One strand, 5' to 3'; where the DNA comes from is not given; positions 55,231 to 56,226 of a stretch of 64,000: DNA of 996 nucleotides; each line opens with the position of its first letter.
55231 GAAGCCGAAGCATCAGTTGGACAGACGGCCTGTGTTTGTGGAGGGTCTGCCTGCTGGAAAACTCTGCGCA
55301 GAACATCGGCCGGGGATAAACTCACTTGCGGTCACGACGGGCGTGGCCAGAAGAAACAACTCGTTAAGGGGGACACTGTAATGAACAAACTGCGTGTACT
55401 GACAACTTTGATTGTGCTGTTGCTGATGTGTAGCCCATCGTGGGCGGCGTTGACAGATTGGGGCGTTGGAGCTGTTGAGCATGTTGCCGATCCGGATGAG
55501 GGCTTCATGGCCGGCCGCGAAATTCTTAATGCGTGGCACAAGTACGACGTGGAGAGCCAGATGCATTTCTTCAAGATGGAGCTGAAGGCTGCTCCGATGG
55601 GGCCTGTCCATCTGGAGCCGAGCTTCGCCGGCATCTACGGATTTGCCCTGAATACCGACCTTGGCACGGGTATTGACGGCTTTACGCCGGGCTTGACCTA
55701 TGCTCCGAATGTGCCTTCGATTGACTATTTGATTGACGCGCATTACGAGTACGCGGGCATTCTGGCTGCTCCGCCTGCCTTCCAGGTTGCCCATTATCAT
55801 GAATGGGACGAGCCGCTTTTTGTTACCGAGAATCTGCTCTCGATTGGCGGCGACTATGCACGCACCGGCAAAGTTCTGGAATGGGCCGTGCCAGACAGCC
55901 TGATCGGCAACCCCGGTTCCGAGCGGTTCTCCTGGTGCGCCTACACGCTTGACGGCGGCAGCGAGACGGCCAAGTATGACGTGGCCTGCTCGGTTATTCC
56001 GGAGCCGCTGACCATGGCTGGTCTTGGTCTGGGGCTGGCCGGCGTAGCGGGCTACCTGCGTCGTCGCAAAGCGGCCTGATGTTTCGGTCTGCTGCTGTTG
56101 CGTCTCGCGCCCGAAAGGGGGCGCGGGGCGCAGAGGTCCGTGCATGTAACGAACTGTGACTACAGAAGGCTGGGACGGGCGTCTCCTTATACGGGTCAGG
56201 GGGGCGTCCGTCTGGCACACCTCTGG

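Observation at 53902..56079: Tandem pair of paralogous PEP-CTERM proteins with an uncharacterised ~200-aa domain, embedded between the priming sugar transferase and Wza-like exporter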

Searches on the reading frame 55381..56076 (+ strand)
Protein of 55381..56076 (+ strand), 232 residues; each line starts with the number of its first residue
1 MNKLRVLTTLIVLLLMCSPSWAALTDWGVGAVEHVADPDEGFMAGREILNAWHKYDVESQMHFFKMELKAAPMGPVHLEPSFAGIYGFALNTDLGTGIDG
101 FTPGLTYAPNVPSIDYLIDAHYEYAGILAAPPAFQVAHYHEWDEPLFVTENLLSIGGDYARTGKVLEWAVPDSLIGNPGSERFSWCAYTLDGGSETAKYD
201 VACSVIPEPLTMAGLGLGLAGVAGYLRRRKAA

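Call 4: search_protein_families(library=pfam, proteins=[window:55381-56076:+], max_evalue=0.1)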
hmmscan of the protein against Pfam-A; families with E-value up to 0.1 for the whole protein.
window:55381-56076:+ (232 aa): 1 family
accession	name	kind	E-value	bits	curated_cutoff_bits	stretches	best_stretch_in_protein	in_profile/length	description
PF07589.16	PEP-CTERM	-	1.9e-05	25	20.7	1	206-228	2-23/24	PEP-CTERM motif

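Call 5: search_protein_families(library=ncbifam, proteins=[window:55381-56076:+], max_evalue=0.1)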
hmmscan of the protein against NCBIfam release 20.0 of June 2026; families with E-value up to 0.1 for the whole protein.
window:55381-56076:+ (232 aa): 10 families
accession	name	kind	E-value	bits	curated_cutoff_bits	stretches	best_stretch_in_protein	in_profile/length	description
TIGR02595.1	PEP_CTERM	domain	0.00011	22.8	16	1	206-230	1-24/24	PEP-CTERM sorting domain-containing protein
NF033554.9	floc_PepA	equivalog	0.00077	19.3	80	1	204-230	235-261/261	flocculation-associated PEP-CTERM protein PepA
NF041538.1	PEP_EDSA_1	subfamily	0.001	18.8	100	1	197-229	276-307/307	EDSAP-1 family PEP-CTERM protein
NF038125.1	PEP_CTERM_THxN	subfamily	0.0016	18.1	85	1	195-229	209-246/246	THxN family PEP-CTERM protein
NF038129.1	PEP_NF038129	equivalog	0.0037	17.1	65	1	198-229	158-194/194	NF038129 family PEP-CTERM protein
TIGR03901.2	MYXO-CTERM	domain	0.012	16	20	1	203-229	6-32/34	MYXO-CTERM sorting domain-containing protein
TIGR04155.1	cyano_PEP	subfamily_domain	0.017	14.9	21.6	1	206-219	1-14/27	PEP-CTERM sorting domain-containing protein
NF038126.1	PEP_CTERM_FxDxF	subfamily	0.069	13.4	50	0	201-229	137-164/165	FxDxF family PEP-CTERM protein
NF051874.1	PVV_CTERM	equivalog_domain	0.08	12.7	27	0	207-231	7-34/38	PVV-CTERM domain-containing choice-of-anchor G protein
NF038118.1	PEP_CTERM_CCXG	equivalog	0.095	12.4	90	0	201-229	171-199/199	CCXG family PEP-CTERM protein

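Call 6: find_homologous_proteins(query=window:55381-56076:+, max_evalue=0.001)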
Query window:55381-56076:+ (232 aa): 4 proteins with E <= 0.001 among 989 candidates.
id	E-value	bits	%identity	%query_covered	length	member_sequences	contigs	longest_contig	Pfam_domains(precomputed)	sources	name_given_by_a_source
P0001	1.2e-156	537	100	100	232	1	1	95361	-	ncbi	-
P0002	1.3e-101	357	63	100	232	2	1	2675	-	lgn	-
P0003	6.3e-85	303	62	94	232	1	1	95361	-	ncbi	-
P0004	2.8e-79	284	53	88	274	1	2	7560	-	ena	-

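Call 11: find_encoding_contigs(protein=P0001, flank=10000, max_places=3)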
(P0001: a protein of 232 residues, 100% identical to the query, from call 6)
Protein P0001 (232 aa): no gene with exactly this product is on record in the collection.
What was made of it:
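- Tried and rejected: The window's own proteins are not indexed for contig look-up (call 11).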

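Call 13: find_encoding_contigs(protein=P0002, flank=10000, max_places=5)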
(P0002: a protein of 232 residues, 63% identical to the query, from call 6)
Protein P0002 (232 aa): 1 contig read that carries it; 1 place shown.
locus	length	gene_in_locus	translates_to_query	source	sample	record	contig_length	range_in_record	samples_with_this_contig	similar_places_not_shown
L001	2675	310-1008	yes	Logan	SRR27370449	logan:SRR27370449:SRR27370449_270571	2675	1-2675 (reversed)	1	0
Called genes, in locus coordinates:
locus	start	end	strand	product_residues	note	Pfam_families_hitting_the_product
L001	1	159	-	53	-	?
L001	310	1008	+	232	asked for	-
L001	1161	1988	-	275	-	PF00072:Response_reg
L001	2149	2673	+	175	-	?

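Call 14: find_encoding_contigs(protein=P0004, flank=10000, max_places=5)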
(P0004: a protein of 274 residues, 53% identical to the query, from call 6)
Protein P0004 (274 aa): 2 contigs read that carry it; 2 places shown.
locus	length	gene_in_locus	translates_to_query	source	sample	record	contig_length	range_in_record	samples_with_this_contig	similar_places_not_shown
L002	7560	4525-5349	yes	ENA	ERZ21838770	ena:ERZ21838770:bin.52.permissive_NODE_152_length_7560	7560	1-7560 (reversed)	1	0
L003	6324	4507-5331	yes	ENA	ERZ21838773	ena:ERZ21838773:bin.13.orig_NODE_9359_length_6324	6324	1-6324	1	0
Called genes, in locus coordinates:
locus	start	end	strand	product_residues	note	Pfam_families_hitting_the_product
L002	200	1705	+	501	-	-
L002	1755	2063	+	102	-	-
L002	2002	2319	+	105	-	-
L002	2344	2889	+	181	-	-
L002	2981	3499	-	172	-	-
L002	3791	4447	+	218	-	PF02397:Bac_transf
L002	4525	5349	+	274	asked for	-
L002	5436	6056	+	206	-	-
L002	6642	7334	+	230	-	-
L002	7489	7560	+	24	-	?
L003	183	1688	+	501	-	-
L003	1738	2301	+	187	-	-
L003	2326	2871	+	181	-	-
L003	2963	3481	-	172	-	-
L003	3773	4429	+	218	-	PF02397:Bac_transf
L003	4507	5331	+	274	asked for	-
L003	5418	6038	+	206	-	-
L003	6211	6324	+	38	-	?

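Call 25: search_protein_families(library=ncbifam, alignment_id=A3, max_evalue=0.01)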
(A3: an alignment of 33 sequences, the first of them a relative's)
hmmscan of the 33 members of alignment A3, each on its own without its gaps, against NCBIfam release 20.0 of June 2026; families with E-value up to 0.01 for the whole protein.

A. member 1, P0001 (232 aa): 5 families
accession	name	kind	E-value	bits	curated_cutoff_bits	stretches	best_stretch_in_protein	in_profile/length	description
TIGR02595.1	PEP_CTERM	domain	0.00011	22.8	16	1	206-230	1-24/24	PEP-CTERM sorting domain-containing protein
NF033554.9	floc_PepA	equivalog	0.00077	19.3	80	1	204-230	235-261/261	flocculation-associated PEP-CTERM protein PepA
NF041538.1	PEP_EDSA_1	subfamily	0.001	18.8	100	1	197-229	276-307/307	EDSAP-1 family PEP-CTERM protein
NF038125.1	PEP_CTERM_THxN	subfamily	0.0016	18.1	85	1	195-229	209-246/246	THxN family PEP-CTERM protein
NF038129.1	PEP_NF038129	equivalog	0.0037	17.1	65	1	198-229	158-194/194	NF038129 family PEP-CTERM protein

B. families by the number of members that match (of 33 scanned): 18 families
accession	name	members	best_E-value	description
NF038125.1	PEP_CTERM_THxN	19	3.8e-05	THxN family PEP-CTERM protein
NF038129.1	PEP_NF038129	18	6.3e-08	NF038129 family PEP-CTERM protein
NF033554.9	floc_PepA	18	1.5e-07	flocculation-associated PEP-CTERM protein PepA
NF041538.1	PEP_EDSA_1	17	9.2e-08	EDSAP-1 family PEP-CTERM protein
TIGR02595.1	PEP_CTERM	12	9.2e-06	PEP-CTERM sorting domain-containing protein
NF041927.1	Xrt_dep_XDP1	11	2.1e-05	exosortase-dependent surface protein XDP1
TIGR03370.1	VPLPA-CTERM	9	1e-09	VPLPA-CTERM sorting domain-containing protein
NF038126.1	PEP_CTERM_FxDxF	5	2.4e-06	FxDxF family PEP-CTERM protein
NF038120.1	PEP_CTERM_QFxxD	5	0.0006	NF038120 family PEP-CTERM protein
NF038124.1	PEP_CTERM_TLD_A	4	0.0009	PEP_CTERM-anchored TLD domain-containing protein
NF033947.0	PEP-cistern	3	0.00058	cistern family PEP-CTERM protein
NF038118.1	PEP_CTERM_CCXG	3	0.0012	CCXG family PEP-CTERM protein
NF038119.1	PEP_CTERM_MHFG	1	0.00022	MHFG family PEP-CTERM protein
TIGR03901.2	MYXO-CTERM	1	0.0028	MYXO-CTERM sorting domain-containing protein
TIGR01167.1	LPXTG_anchor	1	0.0036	LPXTG cell wall anchor domain-containing protein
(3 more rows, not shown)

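Call 26: search_protein_families(library=pfam, alignment_id=A3, max_evalue=0.01)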
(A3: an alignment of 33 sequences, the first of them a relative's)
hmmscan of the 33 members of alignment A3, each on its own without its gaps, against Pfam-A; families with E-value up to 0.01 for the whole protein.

A. member 1, P0001 (232 aa): 1 family
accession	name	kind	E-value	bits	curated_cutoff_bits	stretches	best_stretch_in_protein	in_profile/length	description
PF07589.16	PEP-CTERM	-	1.9e-05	25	20.7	1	206-228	2-23/24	PEP-CTERM motif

B. families by the number of members that match (of 33 scanned): 2 families
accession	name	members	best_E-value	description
PF07589.16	PEP-CTERM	17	3.1e-06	PEP-CTERM motif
PF18205.6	VPDSG-CTERM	1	0.0042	VPDSG-CTERM motif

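Call 32: predict_structure(alignment_id=A3)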
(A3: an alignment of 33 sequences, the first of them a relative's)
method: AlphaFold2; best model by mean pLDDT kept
length: 232 residues; sequences in the alignment: 33
mean_pLDDT: 88.3   pTM: 0.80
mean pLDDT of the five models: 88.3, 86.8, 86.5, 85.4, 85.4
residues with pLDDT >= 90: 158; 70-90: 44; 50-70: 28; < 50: 2
segments of 3 or more residues with pLDDT < 50: none
pLDDT, mean of each block of 10 residues (from residue 1): 90 81 90 94 93 97 97 69 94 92 88 96 70 89 95 98 96 95 92 64 75 83 95 89
secondary structure, 60 per line:
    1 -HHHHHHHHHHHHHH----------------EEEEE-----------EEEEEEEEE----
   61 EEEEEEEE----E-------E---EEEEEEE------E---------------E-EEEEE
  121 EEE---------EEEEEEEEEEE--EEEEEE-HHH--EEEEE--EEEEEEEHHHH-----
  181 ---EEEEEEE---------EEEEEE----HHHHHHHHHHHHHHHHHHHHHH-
elements in order: H2-15 E32-36 E48-56 E61-68 E85-91 E116-123 E133-143 E146-151 E158-162 E165-171 H172-175 E184-190 E200-205 H210-231
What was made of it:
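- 55381..56079 (+): Gene B (B-type paralogue), 232 aa: signal peptide (aa 1-22), beta-sandwich domain (55447-55989), PEP-CTERM tail (55996-56076). AlphaFold2 model: pLDDT 88.3, pTM 0.80 (call 32).
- On PEP-CTERM sorting-signal proteins (TIGR02595 / PF07589): AlphaFold models residues 2-15 as a lone helix (call 32).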

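Call 34: search_solved_structures(query=A3, max_evalue=1)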
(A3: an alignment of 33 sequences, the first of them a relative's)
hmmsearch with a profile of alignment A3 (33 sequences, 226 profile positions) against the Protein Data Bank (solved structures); distinct sequences matched with E-value up to 1: 2.
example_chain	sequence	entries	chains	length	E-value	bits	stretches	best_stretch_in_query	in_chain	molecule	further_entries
5t7a_A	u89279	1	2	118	0.19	14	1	90-182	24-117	BH0236 protein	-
9mnb_F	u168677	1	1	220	0.91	11.8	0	143-196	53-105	Light chain of E82.AS Fab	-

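Call 44: fold_search(model_id=the predicted structure, library=pdb)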
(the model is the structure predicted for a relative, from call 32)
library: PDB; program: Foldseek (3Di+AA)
matches with E <= 10: 1321; with E <= 0.001: 0
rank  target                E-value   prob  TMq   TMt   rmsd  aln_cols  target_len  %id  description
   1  2ivf_C                6.3e-03  0.98  0.38  0.40   6.4       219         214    9  Ethylbenzene dehydrogenase from Aromatoleum aromaticum (released 2006-09-14)
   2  1ug9                  9.7e-03  1.00  0.42  0.12   5.9       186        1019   12  Crystal Structure of Glucodextranase from Arthrobacter globiformis I42 (released 2003-12-09)
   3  4jpq_A                2.2e-02  0.95  0.37  0.38   7.1       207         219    9  Crystal structure of a putative carbohydrate-binding protein (BACUNI_03838) from Bacteroides uniformis ATCC 8492 at 2. (released 2013-04-17)
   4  3vd2_D                2.6e-02  0.44  0.25  0.28  13.7       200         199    6  structure of p73 DNA binding domain tetramer modulates p73 transactivation (released 2012-04-18)
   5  4zel_A                2.9e-02  0.93  0.34  0.17   6.5       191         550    9  Human dopamine beta-hydroxylase (released 2016-04-20)
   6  7yre_A                2.9e-02  0.08  0.12  0.13  19.6       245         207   11  Crystal structure of a bright green fluorescent protein (StayGold) with triple mutations (N137A, Q140S, Y187F) in jell (released 2023-08-16)
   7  1yjd_C                3.0e-02  0.82  0.23  0.38   8.2       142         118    4  Crystal structure of human CD28 in complex with the Fab fragment of a mitogenic antibody (5.11A1) (released 2005-02-15)
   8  2x12_A                3.4e-02  0.35  0.22  0.25  12.9       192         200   10  pH-induced modulation of Streptococcus parasanguinis adhesion by Fap1 fimbriae (released 2010-07-07)
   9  3us1_A                3.4e-02  0.33  0.23  0.27  16.9       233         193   12  Structure of p63 DNA Binding Domain in Complex with a 22 Base Pair Response Element Containing a Two Base Pair "GC" Sp (released 2012-02-01)
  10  3q01_A                3.5e-02  0.30  0.23  0.23  15.6       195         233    8  An induced fit mechanism regulates p53 DNA binding kinetics to confer sequence specificity (released 2011-05-11)
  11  8qbj_A                3.7e-02  0.09  0.14  0.15  17.6       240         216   11  Structure of mBaoJin at pH 4.6 (released 2023-12-27)
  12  3qc5                  4.2e-02  0.51  0.24  0.17   8.5       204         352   11  GspB (released 2011-08-10)
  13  7ezj_D                4.2e-02  0.25  0.21  0.23  16.8       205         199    7  Crystal structure of p73 DNA binding domain complex bound with 1 bp and 2 bp spacer DNA response elements. (released 2022-04-13)
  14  9hbp_L                4.7e-02  0.35  0.20  0.30  12.1       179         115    7  Cryo-EM structure of the canine distemper virus tetrameric attachment H glycoprotein in complex with two different Nan (released 2026-01-21)
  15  9fc2_B                5.2e-02  0.38  0.20  0.32  14.6       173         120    8  The crystal structure of the SARS-CoV-2 receptor binding domain in complex with the neutralizing nanobody 4. (released 2025-06-11)
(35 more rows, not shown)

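Call 45: find_homologous_proteins(query=A3, max_evalue=0.00001)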
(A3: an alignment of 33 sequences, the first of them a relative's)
Query A3 (33 sequences) (232 aa, profile of the alignment): 17 proteins with E <= 0.00001 among 8000 candidates.
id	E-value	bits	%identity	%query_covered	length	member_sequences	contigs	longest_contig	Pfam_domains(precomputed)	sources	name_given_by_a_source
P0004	7.7e-66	239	53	88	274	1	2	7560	-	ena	-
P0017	4.3e-65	237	30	83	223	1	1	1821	-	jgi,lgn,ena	-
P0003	3.9e-64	234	62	94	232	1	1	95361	-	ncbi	-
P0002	3.9e-62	227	63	100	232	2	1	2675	-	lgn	-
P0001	1.2e-60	222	100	100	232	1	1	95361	-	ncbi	-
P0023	3.3e-60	221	30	99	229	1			-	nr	nr:PEP-CTERM sorting domain-containing protein [Desulfobacula sp.]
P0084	8.2e-59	216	33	99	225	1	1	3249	-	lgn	-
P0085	1.2e-58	216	34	82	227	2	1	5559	-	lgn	-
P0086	1.1e-57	213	33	81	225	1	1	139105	-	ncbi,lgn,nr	ncbi:MAG: hypothetical protein NDI81_14520 [Desulfobacula sp.]|nr:hypothetical protein [Desulfobacul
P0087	1.6e-57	212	34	80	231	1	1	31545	-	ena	-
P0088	2.7e-56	208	31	99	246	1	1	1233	-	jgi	-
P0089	4.7e-56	207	36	63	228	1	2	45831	-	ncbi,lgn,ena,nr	ncbi:MAG: hypothetical protein M0T82_01525 [Desulfobacteraceae bacterium]|nr:hypothetical protein [D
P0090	6.6e-54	200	29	85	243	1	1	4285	-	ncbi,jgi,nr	ncbi:MAG: VPLPA-CTERM sorting domain-containing protein [Sulfuricurvum sp.]|nr:VPLPA-CTERM sorting d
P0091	8.6e-54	200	34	82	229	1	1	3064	-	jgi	-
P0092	1.4e-50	190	27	85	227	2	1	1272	-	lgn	-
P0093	6.8e-25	106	29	23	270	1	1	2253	PF07589.17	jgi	jgi:hypothetical protein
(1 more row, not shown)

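Call 46: find_encoding_contigs(protein=P0086, flank=10000, max_places=2)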
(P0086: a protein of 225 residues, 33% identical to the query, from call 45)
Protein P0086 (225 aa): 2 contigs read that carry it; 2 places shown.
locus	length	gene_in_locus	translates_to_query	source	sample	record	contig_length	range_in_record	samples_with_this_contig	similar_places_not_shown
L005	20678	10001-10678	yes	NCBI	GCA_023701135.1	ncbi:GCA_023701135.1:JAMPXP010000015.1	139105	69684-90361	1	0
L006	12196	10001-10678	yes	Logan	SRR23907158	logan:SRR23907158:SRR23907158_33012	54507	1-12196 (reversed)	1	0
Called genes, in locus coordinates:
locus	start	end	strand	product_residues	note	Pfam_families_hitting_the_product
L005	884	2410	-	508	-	PF01943:Polysacc_synt, PF13440:Polysacc_synt_3, PF03023:MurJ (weak)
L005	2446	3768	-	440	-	-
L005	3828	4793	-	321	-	PF01209:Ubie_methyltran (faint), PF13489:Methyltransf_23 (weak), PF08241:Methyltransf_11, PF08242:Methyltransf_12, PF13649:Methyltransf_25, PF13847:Methyltransf_31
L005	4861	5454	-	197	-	PF02698:DUF218 (faint)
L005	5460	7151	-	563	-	PF14306:PUA_2, PF01747:ATP-sulfurylase, PF01583:APS_kinase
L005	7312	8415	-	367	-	-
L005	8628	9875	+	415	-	PF28597:T2SSF_N, PF00482:T2SSF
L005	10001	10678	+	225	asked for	-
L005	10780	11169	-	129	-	-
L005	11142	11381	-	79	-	-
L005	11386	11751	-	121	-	PF01809:YidD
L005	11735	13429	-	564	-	PF05157:MshEN, PF00437:T2SSE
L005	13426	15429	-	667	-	PF21305:type_II_gspD_N0, PF03958:Secretin_N, PF00263:Secretin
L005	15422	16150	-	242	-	PF11356:T2SSC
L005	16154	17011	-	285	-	-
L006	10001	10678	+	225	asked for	-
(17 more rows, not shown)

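Call 47: find_encoding_contigs(protein=P0089, flank=10000, max_places=2)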
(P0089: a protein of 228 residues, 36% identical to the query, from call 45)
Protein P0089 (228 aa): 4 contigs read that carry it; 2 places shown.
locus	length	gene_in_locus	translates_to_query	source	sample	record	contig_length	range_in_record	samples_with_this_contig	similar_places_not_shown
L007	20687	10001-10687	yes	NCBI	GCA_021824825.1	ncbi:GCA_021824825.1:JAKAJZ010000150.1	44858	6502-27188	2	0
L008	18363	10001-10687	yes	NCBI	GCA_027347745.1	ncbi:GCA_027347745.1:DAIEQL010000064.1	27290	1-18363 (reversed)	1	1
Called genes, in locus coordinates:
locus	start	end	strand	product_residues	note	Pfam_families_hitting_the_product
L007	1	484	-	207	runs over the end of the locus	PF02698:DUF218 (faint)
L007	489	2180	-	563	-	PF14306:PUA_2, PF01747:ATP-sulfurylase, PF01583:APS_kinase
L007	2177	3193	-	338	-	PF01370:Epimerase, PF02719:Polysacc_synt_2, PF04321:RmlD_sub_bind (faint), PF13460:NAD_binding_10, PF16363:GDP_Man_Dehyd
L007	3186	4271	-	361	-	PF01370:Epimerase, PF04321:RmlD_sub_bind (weak), PF16363:GDP_Man_Dehyd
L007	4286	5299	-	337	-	PF05368:NmrA (weak), PF01073:3Beta_HSD, PF01370:Epimerase, PF02719:Polysacc_synt_2, PF07993:NAD_binding_4 (faint), PF13460:NAD_binding_10, PF16363:GDP_Man_Dehyd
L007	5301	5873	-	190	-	PF02698:DUF218 (faint)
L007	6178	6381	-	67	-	PF09957:VapB_antitoxin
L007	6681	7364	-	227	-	PF08843:AbiEii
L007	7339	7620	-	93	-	-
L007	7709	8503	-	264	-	-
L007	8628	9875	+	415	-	PF28597:T2SSF_N, PF00482:T2SSF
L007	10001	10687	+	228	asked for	-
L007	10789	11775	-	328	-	-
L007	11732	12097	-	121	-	PF01809:YidD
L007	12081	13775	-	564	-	PF05157:MshEN, PF00437:T2SSE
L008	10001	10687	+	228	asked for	-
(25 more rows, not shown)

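Call 48: find_encoding_contigs(protein=P0087, flank=10000, max_places=2)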
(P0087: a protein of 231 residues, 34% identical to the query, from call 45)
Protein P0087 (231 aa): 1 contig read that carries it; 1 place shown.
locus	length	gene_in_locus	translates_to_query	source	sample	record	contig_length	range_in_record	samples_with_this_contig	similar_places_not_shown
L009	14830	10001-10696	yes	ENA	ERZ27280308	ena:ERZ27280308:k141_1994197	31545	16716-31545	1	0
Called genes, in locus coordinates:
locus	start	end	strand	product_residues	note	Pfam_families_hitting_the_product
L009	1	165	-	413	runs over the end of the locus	PF00534:Glycos_transf_1, PF13692:Glyco_trans_1_4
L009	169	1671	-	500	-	PF01943:Polysacc_synt, PF13440:Polysacc_synt_3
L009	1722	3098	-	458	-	PF22842:Pel9A-like_beta_helix, PF13229:Beta_helix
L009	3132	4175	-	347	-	PF01370:Epimerase, PF02719:Polysacc_synt_2, PF05368:NmrA (weak), PF16363:GDP_Man_Dehyd, PF13460:NAD_binding_10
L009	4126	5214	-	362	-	PF01370:Epimerase, PF04321:RmlD_sub_bind (weak), PF16363:GDP_Man_Dehyd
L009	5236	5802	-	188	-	PF02698:DUF218 (weak)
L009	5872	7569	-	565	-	PF14306:PUA_2, PF01747:ATP-sulfurylase, PF01583:APS_kinase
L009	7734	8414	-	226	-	-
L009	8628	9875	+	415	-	PF28597:T2SSF_N, PF00482:T2SSF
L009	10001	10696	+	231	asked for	-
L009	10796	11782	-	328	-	-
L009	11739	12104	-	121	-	PF01809:YidD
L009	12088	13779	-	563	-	PF05157:MshEN, PF00437:T2SSE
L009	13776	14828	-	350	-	?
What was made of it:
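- Other contexts: Desulfobacteraceae relatives lie beside polysaccharide genes (flippase, sulfate-activation enzymes, epimerases) (calls 46-48).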
